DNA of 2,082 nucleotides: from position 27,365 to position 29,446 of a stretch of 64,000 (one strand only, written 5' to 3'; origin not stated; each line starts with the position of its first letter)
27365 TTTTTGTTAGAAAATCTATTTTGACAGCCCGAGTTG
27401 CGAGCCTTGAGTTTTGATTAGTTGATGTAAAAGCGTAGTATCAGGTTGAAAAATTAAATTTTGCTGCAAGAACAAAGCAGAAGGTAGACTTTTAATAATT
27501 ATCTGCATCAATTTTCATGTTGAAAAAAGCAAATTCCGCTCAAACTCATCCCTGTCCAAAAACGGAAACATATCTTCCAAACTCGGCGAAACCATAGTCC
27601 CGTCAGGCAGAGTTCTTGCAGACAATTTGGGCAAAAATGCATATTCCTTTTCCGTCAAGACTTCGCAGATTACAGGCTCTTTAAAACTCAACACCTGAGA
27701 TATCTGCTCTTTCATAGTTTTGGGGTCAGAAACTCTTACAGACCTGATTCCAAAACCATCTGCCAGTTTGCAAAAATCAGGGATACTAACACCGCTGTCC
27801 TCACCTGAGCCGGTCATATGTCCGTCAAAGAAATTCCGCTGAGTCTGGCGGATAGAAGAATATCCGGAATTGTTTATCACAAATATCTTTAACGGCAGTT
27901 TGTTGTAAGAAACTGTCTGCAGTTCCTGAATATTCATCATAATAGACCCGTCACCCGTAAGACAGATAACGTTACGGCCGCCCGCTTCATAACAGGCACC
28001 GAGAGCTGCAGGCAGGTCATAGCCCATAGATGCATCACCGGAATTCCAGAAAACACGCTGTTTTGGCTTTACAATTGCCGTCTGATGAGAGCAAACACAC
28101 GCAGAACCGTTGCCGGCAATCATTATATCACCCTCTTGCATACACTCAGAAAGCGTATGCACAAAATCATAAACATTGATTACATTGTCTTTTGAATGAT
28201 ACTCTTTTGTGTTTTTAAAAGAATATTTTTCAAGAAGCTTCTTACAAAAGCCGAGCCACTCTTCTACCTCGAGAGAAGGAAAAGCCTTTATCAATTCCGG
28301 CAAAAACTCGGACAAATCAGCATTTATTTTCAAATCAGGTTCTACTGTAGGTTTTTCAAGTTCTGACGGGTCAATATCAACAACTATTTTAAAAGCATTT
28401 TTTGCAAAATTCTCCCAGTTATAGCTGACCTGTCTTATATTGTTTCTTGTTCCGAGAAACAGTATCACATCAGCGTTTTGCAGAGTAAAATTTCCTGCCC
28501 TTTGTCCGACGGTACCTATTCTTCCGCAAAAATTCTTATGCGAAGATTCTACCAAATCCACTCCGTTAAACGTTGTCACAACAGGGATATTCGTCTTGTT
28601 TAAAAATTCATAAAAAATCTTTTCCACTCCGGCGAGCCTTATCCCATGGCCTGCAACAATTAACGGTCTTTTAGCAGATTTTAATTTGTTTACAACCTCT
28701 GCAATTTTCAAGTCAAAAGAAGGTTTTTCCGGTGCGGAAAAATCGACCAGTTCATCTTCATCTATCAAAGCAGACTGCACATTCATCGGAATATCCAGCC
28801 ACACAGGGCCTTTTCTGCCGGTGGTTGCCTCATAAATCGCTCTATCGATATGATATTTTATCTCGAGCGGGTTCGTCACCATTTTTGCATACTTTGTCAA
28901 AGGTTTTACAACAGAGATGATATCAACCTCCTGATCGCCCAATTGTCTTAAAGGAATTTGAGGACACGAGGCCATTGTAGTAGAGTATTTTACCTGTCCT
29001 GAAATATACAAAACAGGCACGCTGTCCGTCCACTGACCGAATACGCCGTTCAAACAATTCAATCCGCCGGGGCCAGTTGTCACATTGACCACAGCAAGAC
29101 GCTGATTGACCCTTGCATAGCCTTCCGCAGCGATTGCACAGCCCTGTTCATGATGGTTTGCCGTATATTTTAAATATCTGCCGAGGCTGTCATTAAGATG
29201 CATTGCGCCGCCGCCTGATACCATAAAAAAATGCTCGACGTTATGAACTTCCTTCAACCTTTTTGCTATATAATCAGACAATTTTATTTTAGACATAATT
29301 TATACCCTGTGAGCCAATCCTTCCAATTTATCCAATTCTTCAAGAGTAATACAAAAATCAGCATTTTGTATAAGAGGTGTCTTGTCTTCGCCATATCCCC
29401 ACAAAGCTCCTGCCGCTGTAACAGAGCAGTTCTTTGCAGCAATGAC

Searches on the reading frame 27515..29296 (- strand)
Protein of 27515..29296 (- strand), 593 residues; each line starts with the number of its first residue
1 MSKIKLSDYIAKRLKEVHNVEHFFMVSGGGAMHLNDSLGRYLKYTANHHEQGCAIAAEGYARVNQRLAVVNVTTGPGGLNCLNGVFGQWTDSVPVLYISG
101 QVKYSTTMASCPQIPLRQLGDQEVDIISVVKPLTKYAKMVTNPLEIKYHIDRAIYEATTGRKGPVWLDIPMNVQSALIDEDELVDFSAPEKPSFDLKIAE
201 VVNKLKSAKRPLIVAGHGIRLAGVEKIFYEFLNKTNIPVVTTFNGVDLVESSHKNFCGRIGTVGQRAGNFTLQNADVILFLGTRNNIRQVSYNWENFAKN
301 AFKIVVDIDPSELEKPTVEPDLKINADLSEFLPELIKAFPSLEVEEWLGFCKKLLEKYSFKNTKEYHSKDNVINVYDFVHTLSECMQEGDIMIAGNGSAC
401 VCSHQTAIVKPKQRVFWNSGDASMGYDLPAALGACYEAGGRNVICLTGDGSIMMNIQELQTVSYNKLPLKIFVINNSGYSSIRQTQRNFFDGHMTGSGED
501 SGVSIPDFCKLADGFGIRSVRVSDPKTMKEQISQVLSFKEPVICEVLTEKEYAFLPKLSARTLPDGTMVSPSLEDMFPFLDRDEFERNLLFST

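Call 99: search_protein_families(library=pfam, proteins=[window:27515-29296:-], max_evalue=0.00001)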
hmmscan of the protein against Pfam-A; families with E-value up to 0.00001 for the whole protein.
window:27515-29296:- (593 aa): 3 families
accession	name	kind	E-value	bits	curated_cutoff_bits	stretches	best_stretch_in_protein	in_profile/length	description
PF02775.26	TPP_enzyme_C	-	6.1e-35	120.7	21.9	1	397-546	3-151/151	Thiamine pyrophosphate enzyme, C-terminal TPP binding domain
PF00205.28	TPP_enzyme_M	-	7.8e-34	116.8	30.4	1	198-335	1-137/137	Thiamine pyrophosphate enzyme, central domain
PF02776.23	TPP_enzyme_N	-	3.6e-30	104.6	26.8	1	5-108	2-106/119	Thiamine pyrophosphate enzyme, N-terminal TPP binding domain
